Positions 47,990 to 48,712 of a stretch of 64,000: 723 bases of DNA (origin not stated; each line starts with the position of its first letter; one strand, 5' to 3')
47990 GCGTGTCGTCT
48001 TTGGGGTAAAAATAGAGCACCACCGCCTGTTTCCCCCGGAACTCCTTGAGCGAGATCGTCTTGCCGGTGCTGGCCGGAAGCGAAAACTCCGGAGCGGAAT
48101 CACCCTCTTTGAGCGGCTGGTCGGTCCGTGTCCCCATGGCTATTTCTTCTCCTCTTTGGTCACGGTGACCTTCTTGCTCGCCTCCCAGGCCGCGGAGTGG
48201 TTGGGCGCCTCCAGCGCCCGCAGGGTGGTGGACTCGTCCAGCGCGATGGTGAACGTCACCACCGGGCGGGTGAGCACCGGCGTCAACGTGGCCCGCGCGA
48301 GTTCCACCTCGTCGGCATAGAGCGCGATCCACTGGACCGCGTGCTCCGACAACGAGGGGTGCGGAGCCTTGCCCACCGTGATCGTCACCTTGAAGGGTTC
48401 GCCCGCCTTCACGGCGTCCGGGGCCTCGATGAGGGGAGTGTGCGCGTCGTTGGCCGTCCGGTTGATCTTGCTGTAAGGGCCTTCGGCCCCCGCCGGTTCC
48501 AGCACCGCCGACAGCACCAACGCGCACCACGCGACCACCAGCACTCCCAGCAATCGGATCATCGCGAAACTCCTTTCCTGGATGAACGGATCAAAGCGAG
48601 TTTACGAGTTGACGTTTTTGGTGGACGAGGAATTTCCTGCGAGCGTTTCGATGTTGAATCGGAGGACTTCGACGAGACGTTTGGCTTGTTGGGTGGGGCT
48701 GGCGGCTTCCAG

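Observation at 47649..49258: Operon of an orphan Lon N-domain protein, a secreted Cys-less SOR-like protein, and the peroxiredoxin Bcp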

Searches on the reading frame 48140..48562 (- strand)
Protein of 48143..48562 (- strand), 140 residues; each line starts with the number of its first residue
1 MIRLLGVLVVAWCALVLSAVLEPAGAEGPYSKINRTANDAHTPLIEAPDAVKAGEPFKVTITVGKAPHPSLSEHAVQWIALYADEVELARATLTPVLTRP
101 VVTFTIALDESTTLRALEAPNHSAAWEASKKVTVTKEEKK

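Call 3: search_protein_families(library=pfam, proteins=[window:48143-48562:-], max_evalue=1)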
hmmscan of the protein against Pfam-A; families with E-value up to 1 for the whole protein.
seq(140 aa): 2 families
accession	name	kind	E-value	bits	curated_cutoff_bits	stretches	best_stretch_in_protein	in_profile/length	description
PF01880.24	Desulfoferrodox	-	1.7e-22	80.2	22.2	1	36-128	4-97/98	Desulfoferrodoxin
PF13501.12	SoxY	-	5.5e-05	23.8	28.4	1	45-135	19-108/112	Sulfur oxidation protein SoxY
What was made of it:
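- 48140..48562 (-): SOR-like (class II SORL domain) protein, 140 aa including the signal peptide; cysteine-free in the mature part. PF01880 80.2 bits (call 3).
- On Superoxide reductase (Fe(His)4Cys centre II): 80.2 bits against a cutoff of 22.2 (call 3).
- On SoxY: 23.8 bits against 28.4 (call 3).
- PF01880 80 bits (call 3). The SoxY score is below the gathering cutoff of 28.4 (call 3).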

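Call 4: search_protein_families(library=ncbifam, proteins=[window:48143-48562:-], max_evalue=1)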
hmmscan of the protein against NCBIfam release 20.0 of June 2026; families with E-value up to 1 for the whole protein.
seq(140 aa): 3 families
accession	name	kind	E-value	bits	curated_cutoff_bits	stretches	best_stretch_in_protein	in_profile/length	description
TIGR00332.1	neela_ferrous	domain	9.7e-10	38.8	61.9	1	38-132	7-104/107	desulfoferrodoxin ferrous iron-binding domain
TIGR00320.1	dfx_rbo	equivalog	3.2e-05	24.1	146.9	1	36-110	44-109/125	desulfoferrodoxin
TIGR04487.1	SoxY_para_1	exception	0.00039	20.2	172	1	46-135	51-140/146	SoxY-related AACIE arm protein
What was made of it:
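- On Superoxide reductase (Fe(His)4Cys centre II): 38.8 bits against 61.9, and 24.1 against 146.9 (call 4).
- NCBIfam SOR models score far below their cutoffs: 38.8 against 61.9 and 24.1 against 146.9 (call 4).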

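Call 6: find_homologous_proteins(query=window:48143-48562:-, max_evalue=0.001)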
Query seq(140 aa) (140 aa): 154 proteins with E <= 0.001 among 323 candidates; the best 120 are listed.
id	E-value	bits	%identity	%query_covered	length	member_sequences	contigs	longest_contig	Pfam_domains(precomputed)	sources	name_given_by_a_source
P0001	6.9e-81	287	96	100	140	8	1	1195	PF01880.25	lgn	-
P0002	1.3e-68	248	82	100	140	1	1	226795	PF01880.25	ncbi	-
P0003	5.1e-65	236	80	100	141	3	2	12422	PF01880.25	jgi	jgi:superoxide reductase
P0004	1.1e-64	235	79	100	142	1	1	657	PF01880.25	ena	-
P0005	8.5e-64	232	77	100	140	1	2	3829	PF13501.13,PF01880.25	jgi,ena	jgi:superoxide reductase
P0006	3.4e-62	227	78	100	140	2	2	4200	PF01880.25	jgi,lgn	jgi:superoxide reductase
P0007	7.4e-62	226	78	100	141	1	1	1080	PF01880.25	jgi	-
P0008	1.2e-61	225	85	89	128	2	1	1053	PF13501.13,PF01880.25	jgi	jgi:superoxide reductase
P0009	2.3e-60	221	83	84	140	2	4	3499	PF01880.25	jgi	jgi:superoxide reductase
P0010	3.3e-60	220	85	84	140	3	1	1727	PF01880.25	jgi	jgi:superoxide reductase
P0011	5.2e-60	220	75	100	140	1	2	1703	PF01880.25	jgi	jgi:superoxide reductase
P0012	3.9e-59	217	73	100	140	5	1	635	PF01880.25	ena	-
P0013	7.8e-59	216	75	100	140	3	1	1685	PF01880.25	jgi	jgi:superoxide reductase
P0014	1.4e-58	215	71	100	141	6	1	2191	PF01880.25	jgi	jgi:superoxide reductase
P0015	2.2e-58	214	83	81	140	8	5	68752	PF01880.25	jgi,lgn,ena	jgi:superoxide reductase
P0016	9.5e-58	212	73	98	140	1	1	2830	PF01880.25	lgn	-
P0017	4.2e-57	210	83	84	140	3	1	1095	PF01880.25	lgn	-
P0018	9.9e-54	199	79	84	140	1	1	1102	PF01880.25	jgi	-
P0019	3.0e-48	182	75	82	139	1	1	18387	PF01880.25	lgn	-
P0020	1.2e-47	180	64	95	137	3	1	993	PF01880.25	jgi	-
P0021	9.4e-47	177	65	97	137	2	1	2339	PF01880.25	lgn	-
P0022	7.5e-42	161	68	81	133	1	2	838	PF01880.25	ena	-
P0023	2.8e-41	159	58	98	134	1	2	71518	PF13501.13,PF01880.25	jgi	jgi:superoxide reductase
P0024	3.8e-41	159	66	79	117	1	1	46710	PF01880.25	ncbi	-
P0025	6.8e-41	158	60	90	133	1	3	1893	PF01880.25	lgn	-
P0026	2.0e-40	156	59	96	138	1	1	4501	PF13501.13,PF01880.25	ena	-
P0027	2.4e-40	156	58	95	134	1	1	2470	PF13501.13,PF01880.25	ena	-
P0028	2.7e-40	156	57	100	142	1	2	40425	PF01880.25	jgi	jgi:superoxide reductase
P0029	4.4e-40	155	64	81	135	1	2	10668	PF13501.13,PF01880.25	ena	-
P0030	5.2e-40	155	60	89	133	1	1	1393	PF01880.25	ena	-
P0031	5.6e-40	155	58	96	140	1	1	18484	PF01880.25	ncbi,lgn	-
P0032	7.4e-40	154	66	79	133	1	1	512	PF13501.13,PF01880.25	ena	-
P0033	7.5e-40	154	65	81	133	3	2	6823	PF01880.25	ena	-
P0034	1.8e-39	153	65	77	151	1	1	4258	PF01880.25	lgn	-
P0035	6.8e-39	151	64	81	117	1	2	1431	PF13501.13,PF01880.25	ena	-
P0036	1.8e-38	150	61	79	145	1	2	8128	PF13501.13,PF01880.25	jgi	jgi:superoxide reductase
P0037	1.9e-38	150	56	89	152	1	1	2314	PF01880.25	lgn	-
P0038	4.1e-38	149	64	79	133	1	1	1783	PF01880.25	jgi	-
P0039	4.6e-38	149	62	77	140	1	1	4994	PF13501.13,PF01880.25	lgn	-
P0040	1.1e-37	148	65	79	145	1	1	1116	PF13501.13,PF01880.25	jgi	-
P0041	1.3e-37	147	59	80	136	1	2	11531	PF01880.25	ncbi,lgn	-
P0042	2.6e-37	146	62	76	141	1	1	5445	PF13501.13,PF01880.25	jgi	jgi:superoxide reductase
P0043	6.3e-37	145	56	94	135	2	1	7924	PF01880.25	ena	-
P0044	1.8e-36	143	64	76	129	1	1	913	PF01880.25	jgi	-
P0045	2.9e-36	143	60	86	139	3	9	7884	PF13501.13,PF01880.25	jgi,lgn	-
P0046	3.1e-36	143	64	76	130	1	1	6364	PF13501.13,PF01880.25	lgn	-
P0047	3.8e-36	142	62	76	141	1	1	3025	PF13501.13,PF01880.25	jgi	jgi:superoxide reductase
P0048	9.0e-36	141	58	85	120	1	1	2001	PF01880.25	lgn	-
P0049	1.0e-35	141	63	76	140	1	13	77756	PF13501.13,PF01880.25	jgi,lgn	jgi:superoxide reductase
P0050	1.1e-35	141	54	96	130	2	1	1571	PF01880.25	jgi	-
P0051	1.7e-35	140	61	77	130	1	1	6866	PF01880.25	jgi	-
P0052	1.9e-35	140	62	77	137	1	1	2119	PF13501.13,PF01880.25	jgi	jgi:superoxide reductase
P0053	2.7e-35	140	62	82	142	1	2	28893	PF13501.13,PF01880.25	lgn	-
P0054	4.8e-35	139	59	77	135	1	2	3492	PF13501.13,PF01880.25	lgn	-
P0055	1.8e-34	137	59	81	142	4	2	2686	PF13501.13,PF01880.25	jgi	jgi:superoxide reductase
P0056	2.9e-34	136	60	77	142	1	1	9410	PF13501.13,PF01880.25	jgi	-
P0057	4.5e-34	136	59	86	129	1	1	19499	PF01880.25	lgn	-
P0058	9.1e-34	135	56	89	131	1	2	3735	PF13501.13,PF01880.25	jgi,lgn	-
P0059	1.0e-33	135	59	77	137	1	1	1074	PF13501.13,PF01880.25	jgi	-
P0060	3.0e-33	133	59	84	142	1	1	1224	PF13501.13,PF01880.25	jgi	jgi:superoxide reductase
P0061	3.4e-33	133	60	76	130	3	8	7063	PF01880.25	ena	-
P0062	6.8e-33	132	59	78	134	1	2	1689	PF01880.25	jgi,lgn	-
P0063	7.7e-33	132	61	81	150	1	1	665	PF01880.25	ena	-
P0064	2.1e-32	130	63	71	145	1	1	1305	PF13501.13,PF01880.25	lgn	-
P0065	1.4e-31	128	59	76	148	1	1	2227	PF13501.13,PF01880.25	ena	-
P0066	1.8e-31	127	54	91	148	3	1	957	PF01880.25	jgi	jgi:superoxide reductase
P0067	2.2e-31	127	60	76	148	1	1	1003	PF01880.25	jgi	jgi:superoxide reductase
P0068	4.3e-31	126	59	81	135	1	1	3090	PF01880.25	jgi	jgi:superoxide reductase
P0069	4.4e-31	126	61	75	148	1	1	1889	PF01880.25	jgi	jgi:superoxide reductase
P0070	4.5e-31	126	60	75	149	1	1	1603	PF01880.25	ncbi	-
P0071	8.9e-31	125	61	75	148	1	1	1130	PF01880.25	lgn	-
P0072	1.1e-30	125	52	94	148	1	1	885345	PF01880.25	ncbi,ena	-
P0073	1.1e-30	125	58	76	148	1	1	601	PF01880.25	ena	-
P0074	1.2e-30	125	51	97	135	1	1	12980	PF01880.25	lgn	-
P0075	1.3e-30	125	60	76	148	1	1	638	PF13501.13,PF01880.25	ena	-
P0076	1.3e-30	125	53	96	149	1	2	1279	PF01880.25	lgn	-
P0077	1.6e-30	124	60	76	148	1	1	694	PF01880.25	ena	-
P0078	1.6e-30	124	60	76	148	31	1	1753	PF01880.25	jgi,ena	jgi:superoxide reductase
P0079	2.8e-30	123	59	76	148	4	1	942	PF01880.25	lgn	-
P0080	2.9e-30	123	59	75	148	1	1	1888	PF01880.25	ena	-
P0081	2.9e-30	123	59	76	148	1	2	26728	PF01880.25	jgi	-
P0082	3.0e-30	123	58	75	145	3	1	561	PF01880.25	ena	-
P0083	5.5e-30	123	59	75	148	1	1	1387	PF01880.25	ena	-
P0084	5.7e-30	123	59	76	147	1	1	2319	PF01880.25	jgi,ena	-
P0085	5.8e-30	122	62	76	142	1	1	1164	PF13501.13,PF01880.25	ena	-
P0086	7.1e-30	122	61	76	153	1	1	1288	PF13501.13,PF01880.25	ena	-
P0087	8.5e-30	122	53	96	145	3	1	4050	PF01880.25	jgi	-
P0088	9.2e-30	122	52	93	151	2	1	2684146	PF01880.25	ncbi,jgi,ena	jgi:superoxide reductase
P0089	9.7e-30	122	46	97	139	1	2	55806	PF01880.25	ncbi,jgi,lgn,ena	-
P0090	1.0e-29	122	64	71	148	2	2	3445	PF01880.25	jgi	jgi:superoxide reductase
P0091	1.0e-29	122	64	71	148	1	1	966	PF01880.25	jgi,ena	-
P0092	1.1e-29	122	64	71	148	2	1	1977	PF01880.25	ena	-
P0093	1.3e-29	121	56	75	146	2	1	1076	PF01880.25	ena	-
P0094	1.4e-29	121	63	71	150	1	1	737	PF01880.25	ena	-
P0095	1.4e-29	121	59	75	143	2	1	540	PF01880.25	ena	-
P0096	1.5e-29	121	60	75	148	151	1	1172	PF01880.25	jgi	jgi:superoxide reductase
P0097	1.6e-29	121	52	97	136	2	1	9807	PF01880.25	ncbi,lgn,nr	ncbi:MAG: desulfoferrodoxin family protein [Deltaproteobacteria bacterium]|nr:desulfoferrodoxin fami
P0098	1.7e-29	121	53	76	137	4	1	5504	PF01880.25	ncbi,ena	-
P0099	1.9e-29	121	56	75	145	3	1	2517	PF01880.25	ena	-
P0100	2.1e-29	121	58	75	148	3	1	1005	PF01880.25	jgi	jgi:superoxide reductase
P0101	2.2e-29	121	55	75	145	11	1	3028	PF01880.25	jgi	jgi:superoxide reductase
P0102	2.3e-29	121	62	72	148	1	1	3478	PF01880.25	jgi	jgi:superoxide reductase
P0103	3.0e-29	120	58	75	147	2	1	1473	PF01880.25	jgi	jgi:superoxide reductase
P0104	3.4e-29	120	54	95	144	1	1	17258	PF01880.25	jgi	jgi:superoxide reductase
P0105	3.7e-29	120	63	76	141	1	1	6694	PF01880.25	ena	-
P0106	3.7e-29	120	49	96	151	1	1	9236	PF01880.25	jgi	jgi:superoxide reductase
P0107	4.4e-29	120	58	75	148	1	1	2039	PF01880.25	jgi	jgi:superoxide reductase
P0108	4.8e-29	120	50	96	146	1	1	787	PF01880.25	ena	-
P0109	4.8e-29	120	51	93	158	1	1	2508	PF01880.25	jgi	jgi:superoxide reductase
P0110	5.0e-29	119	50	95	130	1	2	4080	PF13501.13,PF01880.25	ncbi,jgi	-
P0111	5.3e-29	119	51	94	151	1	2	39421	PF01880.25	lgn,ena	-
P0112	6.1e-29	119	56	75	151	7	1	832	PF01880.25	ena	-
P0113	6.2e-29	119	49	94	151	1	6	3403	PF01880.25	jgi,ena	jgi:superoxide reductase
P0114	7.0e-29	119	58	76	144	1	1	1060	PF01880.25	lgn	-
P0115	8.3e-29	119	58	74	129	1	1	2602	PF01880.25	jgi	jgi:superoxide reductase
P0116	1.1e-28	118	53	94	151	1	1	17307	PF01880.25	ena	-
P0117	1.1e-28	118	58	74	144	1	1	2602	PF01880.25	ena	-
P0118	1.2e-28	118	50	96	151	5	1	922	PF01880.25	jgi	-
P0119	1.3e-28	118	55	75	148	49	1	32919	PF01880.25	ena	-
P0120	1.6e-28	118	53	95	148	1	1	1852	PF01880.25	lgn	-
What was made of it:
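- Databases call homologues 'superoxide reductase' (call 6).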

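Call 7: search_solved_structures(query=window:48143-48562:-, max_evalue=1, show_alignments=4)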
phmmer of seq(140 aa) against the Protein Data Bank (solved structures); distinct sequences matched with E-value up to 1: 15.
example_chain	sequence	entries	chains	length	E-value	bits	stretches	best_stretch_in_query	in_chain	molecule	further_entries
4bk8_A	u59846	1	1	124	1.5e-16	64.4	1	38-134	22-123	DESULFOFERRODOXIN, FERROUS IRON-BINDING REGION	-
4brv_A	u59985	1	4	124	1.9e-16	64.1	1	33-134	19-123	DESULFOFERRODOXIN, FERROUS IRON-BINDING REGION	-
4brj_A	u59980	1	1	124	2e-16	64.1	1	38-134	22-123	DESULFOFERRODOXIN, FERROUS IRON-BINDING REGION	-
2amu_A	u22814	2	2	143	3e-14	57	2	37-82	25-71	Putative superoxide reductase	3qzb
6gq8_A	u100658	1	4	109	2.7e-05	28.1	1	36-84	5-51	NEQ011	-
2hvb_A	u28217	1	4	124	0.00032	24.6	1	39-84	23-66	Superoxide reductase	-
1do6_A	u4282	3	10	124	0.00037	24.4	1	39-82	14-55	SUPEROXIDE REDUCTASE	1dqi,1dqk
4bff_A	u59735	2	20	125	0.0009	23.1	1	39-82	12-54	SUPEROXIDE REDUCTASE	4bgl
4bfk_A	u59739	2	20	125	0.0014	22.6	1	39-82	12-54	SUPEROXIDE REDUCTASE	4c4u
1y07_A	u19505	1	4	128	0.0021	22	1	40-127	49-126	desulfoferrodoxin (rbo)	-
4bfj_A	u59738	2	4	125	0.0021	22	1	40-82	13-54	SUPEROXIDE REDUCTASE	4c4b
1dfx_A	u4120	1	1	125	0.03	18.2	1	38-90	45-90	DESULFOFERRODOXIN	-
2ji1_A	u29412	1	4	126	0.044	17.6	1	37-86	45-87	Desulfoferrodoxin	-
2ji2_A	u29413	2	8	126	0.058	17.3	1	37-86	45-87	Desulfoferrodoxin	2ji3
1vzg_A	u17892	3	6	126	0.095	16.6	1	39-86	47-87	DESULFOFERRODOXIN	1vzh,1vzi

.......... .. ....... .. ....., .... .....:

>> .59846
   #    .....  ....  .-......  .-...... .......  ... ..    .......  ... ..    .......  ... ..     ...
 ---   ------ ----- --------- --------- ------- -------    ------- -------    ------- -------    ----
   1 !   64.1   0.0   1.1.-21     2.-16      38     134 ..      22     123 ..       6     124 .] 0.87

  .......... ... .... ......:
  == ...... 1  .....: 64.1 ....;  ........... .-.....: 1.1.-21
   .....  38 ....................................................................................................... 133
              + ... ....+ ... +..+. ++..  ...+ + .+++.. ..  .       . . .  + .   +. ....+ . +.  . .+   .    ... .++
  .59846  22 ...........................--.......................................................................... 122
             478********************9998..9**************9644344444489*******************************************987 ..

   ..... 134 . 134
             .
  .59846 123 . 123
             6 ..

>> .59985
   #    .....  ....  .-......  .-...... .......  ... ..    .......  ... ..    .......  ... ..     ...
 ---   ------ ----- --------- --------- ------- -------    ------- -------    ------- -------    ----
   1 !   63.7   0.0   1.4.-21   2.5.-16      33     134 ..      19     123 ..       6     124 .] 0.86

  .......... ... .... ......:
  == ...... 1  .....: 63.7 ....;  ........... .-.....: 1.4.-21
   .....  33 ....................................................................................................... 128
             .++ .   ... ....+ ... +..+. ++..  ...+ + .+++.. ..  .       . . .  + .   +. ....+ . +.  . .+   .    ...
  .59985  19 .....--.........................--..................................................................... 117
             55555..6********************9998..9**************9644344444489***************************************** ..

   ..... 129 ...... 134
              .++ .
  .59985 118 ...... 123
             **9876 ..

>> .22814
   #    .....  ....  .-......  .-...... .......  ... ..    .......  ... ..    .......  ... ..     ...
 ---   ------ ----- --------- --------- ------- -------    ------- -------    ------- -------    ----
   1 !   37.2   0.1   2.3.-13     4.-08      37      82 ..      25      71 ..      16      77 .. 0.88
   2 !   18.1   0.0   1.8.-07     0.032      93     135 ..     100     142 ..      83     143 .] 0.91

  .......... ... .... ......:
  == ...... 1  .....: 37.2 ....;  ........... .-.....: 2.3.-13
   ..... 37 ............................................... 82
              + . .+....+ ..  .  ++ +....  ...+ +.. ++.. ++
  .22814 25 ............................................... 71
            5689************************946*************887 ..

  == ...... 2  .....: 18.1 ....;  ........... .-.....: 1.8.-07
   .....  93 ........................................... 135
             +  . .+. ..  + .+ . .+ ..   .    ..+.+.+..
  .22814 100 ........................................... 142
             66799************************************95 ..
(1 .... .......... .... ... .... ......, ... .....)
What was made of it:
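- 48140..48562 (-): PDB 4bk8 E 1.5e-16 (call 7).
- On TAT-SOR class (SORGOdb): Cys is absent (call 7).
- Checked: Best solved relative is Ignicoccus hospitalis SOR 4bk8, E 1.5e-16 (call 7).
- PDB SORs down to E 1.5e-16 (call 7).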

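Call 10: find_related_loci(query=A1, collection=genome_contigs, flank=6000)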
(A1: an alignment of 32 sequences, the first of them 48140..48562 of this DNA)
Query A1 (140 aa) in genome_contigs; peptide patterns used: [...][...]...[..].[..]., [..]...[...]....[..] (x = any residue, [..] = any of these).
252 stretches matched a pattern; 192 encode a relative of the query (tblastn E <= 1e-3); the best 80 are kept; 80 distinct loci.
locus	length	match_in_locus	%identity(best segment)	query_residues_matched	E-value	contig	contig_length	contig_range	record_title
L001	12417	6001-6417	78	1-139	4e-68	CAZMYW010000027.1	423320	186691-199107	MAG TPA_asm: uncultured Nitrospirota bacterium isolate binchicken_co165_411 genome assembly, contig: k141_1946799, whole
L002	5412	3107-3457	82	24-140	6e-62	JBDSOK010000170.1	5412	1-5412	MAG: Nitrospiria bacterium isolate cluster1_bin.438 k127_2512215, whole genome shotgun sequence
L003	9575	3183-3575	58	1-134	3e-45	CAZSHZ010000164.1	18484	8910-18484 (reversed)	MAG TPA_asm: uncultured Nitrospirota bacterium isolate binchicken_co203_385 genome assembly, contig: k141_3598688, whole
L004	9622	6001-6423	53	2-140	1e-44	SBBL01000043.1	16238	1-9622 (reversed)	MAG: Candidatus Troglogloeales bacterium isolate Bin_34_1 Sp_contig7534, whole genome shotgun sequence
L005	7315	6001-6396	53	8-138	8e-42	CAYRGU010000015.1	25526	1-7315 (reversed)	MAG TPA_asm: uncultured Nitrospirota bacterium isolate binchicken_co203_448 genome assembly, contig: k141_2916259, whole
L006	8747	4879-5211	61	24-134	2e-39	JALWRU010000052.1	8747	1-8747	MAG: Nitrospira sp. isolate M2_metabat2_scaf2bin.023 M2_NODE_12277_length_8747_cov_5.652436, whole genome shotgun sequen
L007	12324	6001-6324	59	30-136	4e-38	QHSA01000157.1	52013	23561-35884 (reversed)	MAG: Candidatus Rokuibacteriota bacterium isolate AR41 14_0929_12_30cm_scaffold_882_curated, whole genome shotgun sequen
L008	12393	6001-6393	55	5-134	9e-38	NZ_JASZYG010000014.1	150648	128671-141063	Variovorax brevis strain J22R133 L61263_14, whole genome shotgun sequence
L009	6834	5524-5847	59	30-137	1e-37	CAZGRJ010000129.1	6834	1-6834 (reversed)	MAG TPA_asm: uncultured Nitrospirales bacterium isolate SRP214966_co3_157 genome assembly, contig: NODE_20604_length_683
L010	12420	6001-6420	49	9-140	3e-37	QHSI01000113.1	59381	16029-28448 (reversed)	MAG: Candidatus Rokuibacteriota bacterium isolate AR34 14_0903_05_40cm_scaffold_323_curated, whole genome shotgun sequen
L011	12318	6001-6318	58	30-134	1e-36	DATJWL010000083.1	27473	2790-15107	MAG TPA_asm: Casimicrobiaceae bacterium isolate SMAG_U15098 k141_71497, whole genome shotgun sequence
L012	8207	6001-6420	51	1-134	8e-37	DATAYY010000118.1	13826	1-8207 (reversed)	MAG TPA_asm: Caldimonas sp. isolate SMAG_U5691 k141_1386795, whole genome shotgun sequence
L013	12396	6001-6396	52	5-135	7e-37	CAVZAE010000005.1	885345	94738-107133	MAG: uncultured beta proteobacterium isolate MFD02134.bin.1.117 genome assembly, contig: contig_1730, whole genome shotg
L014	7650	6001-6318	60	30-134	1e-36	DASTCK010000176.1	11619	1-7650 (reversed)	MAG TPA_asm: Casimicrobiaceae bacterium isolate SMAG_U791 k141_1628343, whole genome shotgun sequence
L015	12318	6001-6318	58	30-134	1e-36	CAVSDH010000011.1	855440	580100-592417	MAG: uncultured beta proteobacterium isolate MFD02134.bin.1.199 genome assembly, contig: contig_3859, whole genome shotg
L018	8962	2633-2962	55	28-137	1e-36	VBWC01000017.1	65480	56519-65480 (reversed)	MAG: Gammaproteobacteria bacterium isolate X1_MaxBin.010 scaffold_315, whole genome shotgun sequence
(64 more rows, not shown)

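Call 24: predict_structure(alignment_id=A1)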
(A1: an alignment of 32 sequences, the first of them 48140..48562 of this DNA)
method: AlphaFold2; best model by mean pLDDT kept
length: 140 residues; sequences in the alignment: 32
mean_pLDDT: 91.6   pTM: 0.76
mean pLDDT of the five models: 91.6, 91.1, 89.7, 88.4, 87.5
residues with pLDDT >= 90: 99; 70-90: 37; 50-70: 4; < 50: 0
segments of 3 or more residues with pLDDT < 50: none
pLDDT, mean of each block of 10 residues (from residue 1): 87 89 77 92 97 98 84 89 98 89 98 97 96 92
secondary structure, 60 per line:
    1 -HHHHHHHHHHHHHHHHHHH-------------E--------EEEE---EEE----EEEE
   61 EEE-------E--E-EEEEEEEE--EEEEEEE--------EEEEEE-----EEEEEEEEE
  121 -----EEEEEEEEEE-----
elements in order: H2-20 E43-46 E50-52 E57-63 E76-83 E86-92 E101-106 E112-120 E126-135
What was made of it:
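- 48485..48562 (-): Sec-type signal peptide (residues 1-26, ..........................|EG) holding the protein's only Cys (C13). AF2 predicts helix 2-20 (call 24).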
